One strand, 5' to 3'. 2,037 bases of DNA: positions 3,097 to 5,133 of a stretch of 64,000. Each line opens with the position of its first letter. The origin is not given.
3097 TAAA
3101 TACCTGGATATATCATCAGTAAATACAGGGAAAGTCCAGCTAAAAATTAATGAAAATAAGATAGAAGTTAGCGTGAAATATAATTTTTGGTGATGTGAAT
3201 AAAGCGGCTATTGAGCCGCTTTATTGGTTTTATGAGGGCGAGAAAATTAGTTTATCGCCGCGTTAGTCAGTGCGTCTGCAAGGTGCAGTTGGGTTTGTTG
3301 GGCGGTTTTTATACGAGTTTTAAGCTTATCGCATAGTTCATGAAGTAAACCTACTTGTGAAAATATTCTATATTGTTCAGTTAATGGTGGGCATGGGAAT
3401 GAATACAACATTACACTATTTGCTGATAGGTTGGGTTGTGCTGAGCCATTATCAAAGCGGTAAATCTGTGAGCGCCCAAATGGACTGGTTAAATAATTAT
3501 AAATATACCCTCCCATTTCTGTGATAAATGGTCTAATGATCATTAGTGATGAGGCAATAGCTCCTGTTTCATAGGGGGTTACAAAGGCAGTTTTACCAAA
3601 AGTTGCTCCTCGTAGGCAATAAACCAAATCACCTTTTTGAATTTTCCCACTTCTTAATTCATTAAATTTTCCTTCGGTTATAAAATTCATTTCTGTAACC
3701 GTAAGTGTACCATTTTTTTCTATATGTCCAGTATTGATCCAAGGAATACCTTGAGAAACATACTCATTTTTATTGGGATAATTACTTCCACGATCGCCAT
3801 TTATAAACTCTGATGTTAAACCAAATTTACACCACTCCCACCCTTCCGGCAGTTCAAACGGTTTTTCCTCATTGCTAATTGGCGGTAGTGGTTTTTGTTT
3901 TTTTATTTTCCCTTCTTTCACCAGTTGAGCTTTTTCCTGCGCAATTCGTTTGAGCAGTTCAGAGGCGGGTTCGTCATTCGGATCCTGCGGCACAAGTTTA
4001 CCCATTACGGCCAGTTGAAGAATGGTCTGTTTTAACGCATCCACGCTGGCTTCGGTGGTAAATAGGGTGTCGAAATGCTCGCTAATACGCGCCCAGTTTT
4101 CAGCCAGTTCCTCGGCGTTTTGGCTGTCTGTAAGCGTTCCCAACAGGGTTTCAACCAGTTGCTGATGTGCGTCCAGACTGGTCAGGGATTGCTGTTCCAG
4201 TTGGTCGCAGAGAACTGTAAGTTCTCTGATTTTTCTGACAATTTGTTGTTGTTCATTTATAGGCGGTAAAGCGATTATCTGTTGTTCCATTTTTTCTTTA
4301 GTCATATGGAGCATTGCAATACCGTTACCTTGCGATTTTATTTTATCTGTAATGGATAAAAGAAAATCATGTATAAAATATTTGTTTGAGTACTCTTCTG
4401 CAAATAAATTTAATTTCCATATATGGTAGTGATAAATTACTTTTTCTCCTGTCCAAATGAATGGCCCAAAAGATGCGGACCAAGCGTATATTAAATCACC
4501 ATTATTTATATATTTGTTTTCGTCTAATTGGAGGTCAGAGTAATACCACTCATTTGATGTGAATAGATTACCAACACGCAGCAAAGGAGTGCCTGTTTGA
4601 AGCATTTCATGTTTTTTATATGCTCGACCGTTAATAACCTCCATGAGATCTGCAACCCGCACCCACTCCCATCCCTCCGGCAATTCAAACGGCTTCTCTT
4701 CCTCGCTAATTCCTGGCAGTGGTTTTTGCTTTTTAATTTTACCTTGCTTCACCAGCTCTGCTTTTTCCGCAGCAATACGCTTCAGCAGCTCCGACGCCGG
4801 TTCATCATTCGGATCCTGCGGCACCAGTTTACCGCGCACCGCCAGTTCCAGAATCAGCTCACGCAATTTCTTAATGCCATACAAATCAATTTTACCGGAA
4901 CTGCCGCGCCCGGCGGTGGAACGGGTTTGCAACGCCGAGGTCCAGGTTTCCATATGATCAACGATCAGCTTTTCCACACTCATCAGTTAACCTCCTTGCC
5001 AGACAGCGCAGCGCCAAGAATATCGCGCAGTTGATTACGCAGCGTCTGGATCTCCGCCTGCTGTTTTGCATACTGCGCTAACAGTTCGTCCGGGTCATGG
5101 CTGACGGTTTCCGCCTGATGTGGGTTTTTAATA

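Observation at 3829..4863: About 200-bp direct repeats inside hsdS flanking the variable domains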

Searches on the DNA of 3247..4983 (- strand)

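Call 6: search_dna_similar(query=window:3247-4983:-, collection=ecoli_genomes, mode=near, max_rows=40, rows=spread)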
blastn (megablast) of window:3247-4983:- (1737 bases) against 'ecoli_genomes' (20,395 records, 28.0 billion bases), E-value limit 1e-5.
Records with a match: 982; places in all: 983; records where one place covers at least 80% of the query: 7.
Genomes with a match: 982 of 5426; with a place that covers at least 80% of the query: 7. Places per genome that has any: lowest 1, median 1, highest 2. On chromosomes: 982 places; on plasmids: 1.
Best place of each record, by identity: >=99% 8; 95-99% 819; 90-95% 148; 80-90% 7.
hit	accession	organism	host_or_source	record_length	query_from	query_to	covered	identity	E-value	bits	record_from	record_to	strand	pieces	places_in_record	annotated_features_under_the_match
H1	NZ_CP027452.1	Escherichia coli strain 2014C-3338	Homo sapiens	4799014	1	1737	100%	100.0%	0e+0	3208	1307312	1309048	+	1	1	restriction endonuclease subunit S | type I restriction-modification system subunit M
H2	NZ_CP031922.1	Escherichia coli O26:H11 strain FWSEC0001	Homo sapiens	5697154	1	1737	74%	97.9%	0e+0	2228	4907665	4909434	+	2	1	restriction endonuclease subunit S | N-6 DNA methylase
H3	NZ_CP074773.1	Escherichia coli strain 97_3250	Homo sapiens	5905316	1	1737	74%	97.9%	0e+0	2228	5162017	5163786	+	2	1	restriction endonuclease subunit S | N-6 DNA methylase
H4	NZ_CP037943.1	Escherichia coli strain CFSAN027343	Homo sapiens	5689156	1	1737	74%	98.0%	0e+0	2228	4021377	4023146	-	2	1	restriction endonuclease subunit S | N-6 DNA methylase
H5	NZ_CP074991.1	Escherichia coli strain 10159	Homo sapiens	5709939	1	1737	74%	98.0%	0e+0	2228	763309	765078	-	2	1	restriction endonuclease subunit S | SAM-dependent DNA methyltransferase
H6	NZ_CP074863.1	Escherichia coli strain 2013C_3678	Homo sapiens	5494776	1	1737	74%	98.0%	0e+0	2228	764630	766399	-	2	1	restriction endonuclease subunit S | N-6 DNA methylase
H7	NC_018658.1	Escherichia coli O104:H4 str. 2011C-3493 strain 2011C-3493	-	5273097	1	1737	70%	98.0%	0e+0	2116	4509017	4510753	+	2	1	restriction endonuclease subunit S | type I restriction-modification system subunit M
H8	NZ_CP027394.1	Escherichia coli O104:H4 strain FDAARGOS_349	Homo sapiens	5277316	1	1737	70%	98.1%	0e+0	2116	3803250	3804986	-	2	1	restriction endonuclease subunit S | type I restriction-modification system subunit M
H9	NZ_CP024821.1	Escherichia coli strain CREC-591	Homo sapiens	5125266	1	1737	47%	93.7%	6e-172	1238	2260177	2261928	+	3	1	restriction endonuclease subunit S | type I restriction-modification system subunit M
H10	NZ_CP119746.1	Escherichia coli strain E15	chicken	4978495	1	1737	47%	93.7%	6e-172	1238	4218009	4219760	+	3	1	restriction endonuclease subunit S | type I restriction-modification system subunit M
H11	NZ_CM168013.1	Escherichia coli strain PEC301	Sus scrofa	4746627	1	1737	47%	93.7%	6e-172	1238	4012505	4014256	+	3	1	restriction endonuclease subunit S | N-6 DNA methylase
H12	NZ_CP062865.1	Escherichia coli O39:H21 strain Res13-Lact-PEB08-01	Sus scrofa domesticus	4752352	1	1737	47%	93.7%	6e-172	1238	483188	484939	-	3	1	restriction endonuclease subunit S | type I restriction-modification system subunit M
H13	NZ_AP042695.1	Escherichia coli strain OkiPb01715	bovine feces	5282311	1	1737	47%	93.7%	6e-172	1238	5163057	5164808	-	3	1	restriction endonuclease subunit S | type I restriction-modification system subunit M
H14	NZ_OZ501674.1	Escherichia coli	Homo sapiens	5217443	1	1737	47%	93.1%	6e-172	1211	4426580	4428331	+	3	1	restriction endonuclease subunit S | N-6 DNA methylase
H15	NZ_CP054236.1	Escherichia coli strain EcPF5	Homo sapiens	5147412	1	1737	45%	95.9%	6e-177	1270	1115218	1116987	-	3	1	restriction endonuclease subunit S | type I restriction-modification system subunit M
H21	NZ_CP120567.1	Escherichia coli strain A0 34/86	probiotic product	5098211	1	1737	44%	95.8%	3e-170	1239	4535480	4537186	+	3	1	restriction endonuclease subunit S | type I restriction-modification system subunit M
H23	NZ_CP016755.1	Escherichia coli strain FORC_044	Homo sapiens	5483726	1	1162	42%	95.5%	1e-179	1182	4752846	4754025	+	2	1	restriction endonuclease subunit S | type I restriction-modification system subunit M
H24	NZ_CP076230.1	Escherichia coli O157:H7 strain Rafaela_II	Rectal swab of live bovine cattle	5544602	1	1162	42%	95.5%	1e-179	1182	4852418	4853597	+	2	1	restriction endonuclease subunit S | type I restriction-modification system subunit M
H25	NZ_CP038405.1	Escherichia coli O157:H7 strain ATCC 35150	Homo sapiens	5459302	1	1162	42%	95.5%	1e-179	1182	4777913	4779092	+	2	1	restriction endonuclease subunit S | type I restriction-modification system subunit M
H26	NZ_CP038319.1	Escherichia coli O157:H7 strain NE122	bovine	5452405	1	1162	42%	95.5%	1e-179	1182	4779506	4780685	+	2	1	restriction endonuclease subunit S | type I restriction-modification system subunit M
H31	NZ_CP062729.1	Escherichia coli O157:H7 strain Z1811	Bovine Faeces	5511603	1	1162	42%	95.5%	1e-179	1182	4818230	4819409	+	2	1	restriction endonuclease subunit S | type I restriction-modification system subunit M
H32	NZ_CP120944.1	Escherichia coli O157:H7 str. EDL933 strain EDL933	Homo sapiens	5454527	1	1162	42%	95.5%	1e-179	1182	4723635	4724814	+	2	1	restriction endonuclease subunit S | type I restriction-modification system subunit M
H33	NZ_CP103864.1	Escherichia coli O157:H7 strain RV06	culture mutant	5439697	1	1162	42%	95.5%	1e-179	1182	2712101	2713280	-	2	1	restriction endonuclease subunit S | N-6 DNA methylase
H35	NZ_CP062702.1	Escherichia coli O157:H7 strain Z1834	Bovine Faeces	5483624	1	1162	42%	95.4%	1e-179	1176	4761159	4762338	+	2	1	restriction endonuclease subunit S | type I restriction-modification system subunit M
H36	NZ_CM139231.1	Escherichia coli strain JMF1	Wildebeest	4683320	1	1155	41%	97.0%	5e-178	1189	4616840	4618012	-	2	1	restriction endonuclease subunit S | type I restriction-modification system subunit M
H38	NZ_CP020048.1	Escherichia coli strain AR_0118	missing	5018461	1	1080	40%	94.4%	1e-148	1061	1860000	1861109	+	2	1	restriction endonuclease subunit S | type I restriction-modification system subunit M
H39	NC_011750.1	Escherichia coli IAI39 strain IAI39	-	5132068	1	1737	30%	97.9%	1e-118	889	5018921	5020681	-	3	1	restriction endonuclease subunit S | type I restriction-modification system subunit M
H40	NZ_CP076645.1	Escherichia coli strain MSI001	Mus musculus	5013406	1681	1737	3%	94.7%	5e-14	90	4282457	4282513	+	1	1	restriction endonuclease subunit S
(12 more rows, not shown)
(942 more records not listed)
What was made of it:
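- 3247..4983 (-): hsdS, type I R-M specificity subunit, 578 aa, EcoAI (type IB) family. 100% identical gene in E. coli 2014C-3338 (call 6).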

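Call 7: get_annotated_region(hit=H1, flank=6000)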
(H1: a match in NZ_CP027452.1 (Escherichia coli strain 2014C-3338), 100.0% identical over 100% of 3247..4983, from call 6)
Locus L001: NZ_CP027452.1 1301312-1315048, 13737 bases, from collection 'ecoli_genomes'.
description: Escherichia coli strain 2014C-3338 chromosome, complete genome
organism: Escherichia coli strain 2014C-3338 (NCBI taxid 562)
replicon: chromosome; assembly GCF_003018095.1
host: Homo sapiens; source: stool; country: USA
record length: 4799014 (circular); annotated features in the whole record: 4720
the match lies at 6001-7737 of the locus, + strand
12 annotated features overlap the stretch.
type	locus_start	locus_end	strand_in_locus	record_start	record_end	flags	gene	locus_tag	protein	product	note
CDS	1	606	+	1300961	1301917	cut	yjiA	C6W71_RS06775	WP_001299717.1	GTPase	-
CDS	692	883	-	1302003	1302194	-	-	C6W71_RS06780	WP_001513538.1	hypothetical protein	-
CDS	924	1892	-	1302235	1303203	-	-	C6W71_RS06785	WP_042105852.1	hypothetical protein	-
CDS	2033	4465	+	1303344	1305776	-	hsdR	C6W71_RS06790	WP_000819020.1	EcoAI/FtnUII family type I restriction enzme subunit R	-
CDS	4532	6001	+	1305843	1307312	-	-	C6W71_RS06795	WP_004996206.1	type I restriction-modification system subunit M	-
CDS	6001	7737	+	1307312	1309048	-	-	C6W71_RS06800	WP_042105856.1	restriction endonuclease subunit S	-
CDS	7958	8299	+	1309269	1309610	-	symE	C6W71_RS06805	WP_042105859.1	endoribonuclease SymE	-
CDS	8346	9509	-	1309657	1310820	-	-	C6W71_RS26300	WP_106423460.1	GmrSD restriction endonuclease domain-containing protein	-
CDS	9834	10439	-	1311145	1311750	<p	-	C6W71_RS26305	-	DUF262 domain-containing protein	incomplete; partial in the middle of a contig; missing C-terminus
CDS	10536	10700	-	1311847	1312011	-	yjiS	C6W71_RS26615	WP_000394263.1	DUF1127 domain-containing protein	-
CDS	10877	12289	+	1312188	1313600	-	yjiR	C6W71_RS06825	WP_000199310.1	PLP-dependent aminotransferase family protein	-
CDS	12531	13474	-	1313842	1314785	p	-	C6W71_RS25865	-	Rpn family recombination-promoting nuclease/putative transposase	frameshifted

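Call 8: get_annotated_region(hit=H2, flank=1000)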
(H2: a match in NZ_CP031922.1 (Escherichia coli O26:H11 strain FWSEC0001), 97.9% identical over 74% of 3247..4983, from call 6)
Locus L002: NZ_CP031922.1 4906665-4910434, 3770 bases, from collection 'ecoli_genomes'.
description: Escherichia coli O26:H11 strain FWSEC0001 chromosome, complete genome
organism: Escherichia coli O26:H11 strain FWSEC0001 (NCBI taxid 244319)
replicon: chromosome; assembly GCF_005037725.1
host: Homo sapiens; source: Clinical: Human (Homo sapiens); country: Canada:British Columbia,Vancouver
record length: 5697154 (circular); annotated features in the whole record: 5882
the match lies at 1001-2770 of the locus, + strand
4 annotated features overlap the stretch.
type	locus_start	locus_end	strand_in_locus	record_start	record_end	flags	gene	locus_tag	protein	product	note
CDS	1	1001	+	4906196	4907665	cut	-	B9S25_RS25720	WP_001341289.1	N-6 DNA methylase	-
CDS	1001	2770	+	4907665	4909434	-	-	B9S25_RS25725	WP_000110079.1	restriction endonuclease subunit S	-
CDS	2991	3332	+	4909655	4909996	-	symE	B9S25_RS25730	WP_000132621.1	endoribonuclease SymE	-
CDS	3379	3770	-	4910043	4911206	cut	-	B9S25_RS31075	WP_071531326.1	GmrSD restriction endonuclease domain-containing protein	-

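Call 9: get_annotated_region(hit=H7, flank=1000)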
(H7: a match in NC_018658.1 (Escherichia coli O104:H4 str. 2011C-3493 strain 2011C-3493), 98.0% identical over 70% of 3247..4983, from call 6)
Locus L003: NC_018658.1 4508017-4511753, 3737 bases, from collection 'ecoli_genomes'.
description: Escherichia coli O104:H4 str. 2011C-3493, complete sequence
organism: Escherichia coli O104:H4 str. 2011C-3493 strain 2011C-3493 (NCBI taxid 1133852)
replicon: chromosome; assembly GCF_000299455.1
host: -; source: -; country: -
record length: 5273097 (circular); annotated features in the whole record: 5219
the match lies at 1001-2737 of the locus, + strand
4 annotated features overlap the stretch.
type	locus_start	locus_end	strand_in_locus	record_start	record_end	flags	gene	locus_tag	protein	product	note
CDS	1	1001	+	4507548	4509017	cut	-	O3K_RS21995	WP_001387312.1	type I restriction-modification system subunit M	-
CDS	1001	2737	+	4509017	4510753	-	-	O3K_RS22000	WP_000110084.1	restriction endonuclease subunit S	-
CDS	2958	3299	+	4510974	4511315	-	symE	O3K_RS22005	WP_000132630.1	endoribonuclease SymE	-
CDS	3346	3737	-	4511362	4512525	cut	-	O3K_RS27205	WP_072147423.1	GmrSD restriction endonuclease domain-containing protein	-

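Call 10: get_annotated_region(hit=H9, flank=1000)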
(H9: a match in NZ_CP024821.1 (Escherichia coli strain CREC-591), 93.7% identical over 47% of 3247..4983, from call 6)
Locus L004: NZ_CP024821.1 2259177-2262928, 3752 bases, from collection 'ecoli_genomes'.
description: Escherichia coli strain CREC-591 chromosome, complete genome
organism: Escherichia coli strain CREC-591 (NCBI taxid 562)
replicon: chromosome; assembly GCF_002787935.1
host: Homo sapiens; source: Peritoneal fluid; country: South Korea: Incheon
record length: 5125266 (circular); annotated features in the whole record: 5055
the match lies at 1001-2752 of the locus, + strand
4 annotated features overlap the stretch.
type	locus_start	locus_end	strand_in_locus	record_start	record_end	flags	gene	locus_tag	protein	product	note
CDS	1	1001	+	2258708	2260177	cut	-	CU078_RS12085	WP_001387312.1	type I restriction-modification system subunit M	-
CDS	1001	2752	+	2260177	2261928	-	-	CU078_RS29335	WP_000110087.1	restriction endonuclease subunit S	-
CDS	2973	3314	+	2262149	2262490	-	symE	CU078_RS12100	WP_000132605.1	endoribonuclease SymE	-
CDS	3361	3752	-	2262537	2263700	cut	-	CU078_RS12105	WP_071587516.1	GmrSD restriction endonuclease domain-containing protein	-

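Call 11: get_annotated_region(hit=H15, flank=1000)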
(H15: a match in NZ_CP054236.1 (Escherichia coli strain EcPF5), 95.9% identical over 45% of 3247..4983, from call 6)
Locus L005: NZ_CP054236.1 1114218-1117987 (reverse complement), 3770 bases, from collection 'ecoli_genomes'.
description: Escherichia coli strain EcPF5 chromosome, complete genome
organism: Escherichia coli strain EcPF5 (NCBI taxid 562)
replicon: chromosome; assembly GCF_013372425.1
host: Homo sapiens; source: urine; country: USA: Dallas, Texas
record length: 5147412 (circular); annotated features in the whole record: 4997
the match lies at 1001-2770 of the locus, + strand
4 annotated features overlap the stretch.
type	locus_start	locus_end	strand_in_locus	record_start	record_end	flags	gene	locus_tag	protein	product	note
CDS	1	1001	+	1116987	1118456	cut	-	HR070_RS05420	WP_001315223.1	type I restriction-modification system subunit M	-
CDS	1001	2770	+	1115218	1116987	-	-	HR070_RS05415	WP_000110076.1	restriction endonuclease subunit S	-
CDS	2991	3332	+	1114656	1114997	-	symE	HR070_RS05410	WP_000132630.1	endoribonuclease SymE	-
CDS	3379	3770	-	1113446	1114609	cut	-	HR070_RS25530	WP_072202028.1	GmrSD restriction endonuclease domain-containing protein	-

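Call 12: get_annotated_region(hit=H21, flank=1000)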
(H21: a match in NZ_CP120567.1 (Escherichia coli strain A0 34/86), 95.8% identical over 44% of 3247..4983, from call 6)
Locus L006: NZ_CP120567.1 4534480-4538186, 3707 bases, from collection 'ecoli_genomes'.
description: Escherichia coli strain A0 34/86 chromosome, complete genome
organism: Escherichia coli strain A0 34/86 (NCBI taxid 562)
replicon: chromosome; assembly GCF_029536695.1
host: -; source: probiotic product; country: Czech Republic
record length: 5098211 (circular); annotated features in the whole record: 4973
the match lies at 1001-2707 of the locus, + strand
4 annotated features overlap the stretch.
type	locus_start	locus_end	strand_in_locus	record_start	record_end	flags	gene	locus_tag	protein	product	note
CDS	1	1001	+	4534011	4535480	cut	-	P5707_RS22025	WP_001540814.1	type I restriction-modification system subunit M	-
CDS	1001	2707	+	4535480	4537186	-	-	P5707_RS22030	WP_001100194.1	restriction endonuclease subunit S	-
CDS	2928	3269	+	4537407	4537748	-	symE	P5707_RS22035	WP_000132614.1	endoribonuclease SymE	-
CDS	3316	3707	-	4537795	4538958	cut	-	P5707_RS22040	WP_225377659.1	GmrSD restriction endonuclease domain-containing protein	-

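Call 13: get_annotated_region(hit=H23, flank=1500)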
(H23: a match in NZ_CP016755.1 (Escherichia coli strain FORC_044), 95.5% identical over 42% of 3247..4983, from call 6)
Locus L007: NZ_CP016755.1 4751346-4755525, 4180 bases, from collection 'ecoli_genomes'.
description: Escherichia coli strain FORC_044 chromosome, complete genome
organism: Escherichia coli strain FORC_044 (NCBI taxid 562)
replicon: chromosome; assembly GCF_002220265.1
host: Homo sapiens; source: stool; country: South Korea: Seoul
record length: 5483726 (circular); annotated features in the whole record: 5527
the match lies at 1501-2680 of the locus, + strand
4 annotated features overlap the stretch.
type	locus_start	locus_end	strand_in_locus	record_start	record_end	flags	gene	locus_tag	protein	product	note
CDS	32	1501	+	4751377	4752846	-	-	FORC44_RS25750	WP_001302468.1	type I restriction-modification system subunit M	-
CDS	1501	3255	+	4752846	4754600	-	-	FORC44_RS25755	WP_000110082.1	restriction endonuclease subunit S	-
CDS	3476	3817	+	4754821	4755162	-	symE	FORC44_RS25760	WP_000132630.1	endoribonuclease SymE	-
CDS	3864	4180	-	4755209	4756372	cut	-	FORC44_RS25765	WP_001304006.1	GmrSD restriction endonuclease domain-containing protein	-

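Call 14: get_annotated_region(hit=H36, flank=1500)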
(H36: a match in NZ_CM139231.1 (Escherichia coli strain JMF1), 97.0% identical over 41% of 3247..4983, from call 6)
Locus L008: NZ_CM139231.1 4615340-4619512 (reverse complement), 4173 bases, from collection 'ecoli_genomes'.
description: Escherichia coli strain JMF1 chromosome, whole genome shotgun sequence
organism: Escherichia coli strain JMF1 (NCBI taxid 562)
replicon: chromosome; assembly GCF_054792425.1
host: Wildebeest; source: -; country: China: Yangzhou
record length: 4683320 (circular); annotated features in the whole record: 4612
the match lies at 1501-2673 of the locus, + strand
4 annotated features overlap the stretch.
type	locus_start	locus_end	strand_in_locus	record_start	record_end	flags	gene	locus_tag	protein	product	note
CDS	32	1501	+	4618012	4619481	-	-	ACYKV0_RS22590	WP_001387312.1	type I restriction-modification system subunit M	-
CDS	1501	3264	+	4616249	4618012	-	-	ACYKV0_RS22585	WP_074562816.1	restriction endonuclease subunit S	-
CDS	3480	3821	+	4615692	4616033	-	symE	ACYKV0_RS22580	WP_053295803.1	endoribonuclease SymE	-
CDS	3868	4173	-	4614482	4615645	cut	-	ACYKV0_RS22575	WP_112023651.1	GmrSD restriction endonuclease domain-containing protein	-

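Call 15: get_annotated_region(hit=H38, flank=1500)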
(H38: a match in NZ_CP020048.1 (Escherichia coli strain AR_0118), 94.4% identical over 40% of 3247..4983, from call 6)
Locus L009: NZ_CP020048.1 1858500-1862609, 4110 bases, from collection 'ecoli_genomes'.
description: Escherichia coli strain AR_0118 chromosome, complete genome
organism: Escherichia coli strain AR_0118 (NCBI taxid 562)
replicon: chromosome; assembly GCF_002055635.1
host: missing; source: missing; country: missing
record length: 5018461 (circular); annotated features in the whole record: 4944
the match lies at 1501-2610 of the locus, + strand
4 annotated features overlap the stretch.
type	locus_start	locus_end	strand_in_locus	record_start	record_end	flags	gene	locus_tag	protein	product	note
CDS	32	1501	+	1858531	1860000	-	-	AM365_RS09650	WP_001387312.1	type I restriction-modification system subunit M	-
CDS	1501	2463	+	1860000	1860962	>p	-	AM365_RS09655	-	restriction endonuclease subunit S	incomplete; partial in the middle of a contig; missing C-terminus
CDS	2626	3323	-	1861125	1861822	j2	-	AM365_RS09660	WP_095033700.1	IS1-like element IS1B family transposase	programmed frameshift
CDS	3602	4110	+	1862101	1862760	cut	-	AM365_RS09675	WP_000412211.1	type A-1 chloramphenicol O-acetyltransferase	-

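Call 16: get_annotated_region(hit=H39, flank=1000)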
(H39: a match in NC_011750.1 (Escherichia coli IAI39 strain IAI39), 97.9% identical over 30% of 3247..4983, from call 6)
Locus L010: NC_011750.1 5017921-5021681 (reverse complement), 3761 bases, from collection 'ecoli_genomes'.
description: Escherichia coli IAI39, complete sequence
organism: Escherichia coli IAI39 strain IAI39 (NCBI taxid 585057)
replicon: chromosome; assembly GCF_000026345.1
host: -; source: -; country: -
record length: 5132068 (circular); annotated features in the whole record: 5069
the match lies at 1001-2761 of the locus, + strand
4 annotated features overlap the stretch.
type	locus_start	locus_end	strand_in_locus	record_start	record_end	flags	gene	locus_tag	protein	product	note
CDS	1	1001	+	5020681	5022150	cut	-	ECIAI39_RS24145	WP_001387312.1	type I restriction-modification system subunit M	-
CDS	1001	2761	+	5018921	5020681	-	-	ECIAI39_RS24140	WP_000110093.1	restriction endonuclease subunit S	-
CDS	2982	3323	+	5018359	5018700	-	symE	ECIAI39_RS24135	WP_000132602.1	endoribonuclease SymE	-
CDS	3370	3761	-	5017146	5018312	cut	-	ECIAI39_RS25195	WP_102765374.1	GmrSD restriction endonuclease domain-containing protein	-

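Call 17: get_annotated_region(hit=H40, flank=3000)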
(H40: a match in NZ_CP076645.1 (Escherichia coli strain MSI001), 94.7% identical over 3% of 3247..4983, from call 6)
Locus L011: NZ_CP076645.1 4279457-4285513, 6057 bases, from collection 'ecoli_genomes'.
description: Escherichia coli strain MSI001 chromosome, complete genome
organism: Escherichia coli strain MSI001 (NCBI taxid 562)
replicon: chromosome; assembly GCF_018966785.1
host: Mus musculus; source: -; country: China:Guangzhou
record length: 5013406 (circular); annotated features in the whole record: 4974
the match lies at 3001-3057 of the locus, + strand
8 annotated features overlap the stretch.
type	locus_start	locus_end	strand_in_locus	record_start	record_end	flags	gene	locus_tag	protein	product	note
CDS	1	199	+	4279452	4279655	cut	yjiX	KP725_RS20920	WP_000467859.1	YbdD/YjiX family protein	-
CDS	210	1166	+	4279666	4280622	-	yjiA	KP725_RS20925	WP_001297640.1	GTPase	-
CDS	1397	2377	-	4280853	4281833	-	-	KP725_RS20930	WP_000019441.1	IS5-like element ISKpn26 family transposase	-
CDS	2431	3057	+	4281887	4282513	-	-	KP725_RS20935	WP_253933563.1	restriction endonuclease subunit S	-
CDS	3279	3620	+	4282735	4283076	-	symE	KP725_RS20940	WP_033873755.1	endoribonuclease SymE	-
CDS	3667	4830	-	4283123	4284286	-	-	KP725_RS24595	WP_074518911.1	GmrSD restriction endonuclease domain-containing protein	-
CDS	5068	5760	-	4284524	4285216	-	-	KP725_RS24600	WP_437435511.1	DUF262 domain-containing protein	-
CDS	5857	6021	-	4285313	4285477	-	yjiS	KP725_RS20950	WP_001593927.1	DUF1127 domain-containing protein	-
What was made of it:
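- Tried and rejected: AR_0118 and MSI001 are likewise cut by IS1 and IS5 (calls 15, 17).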
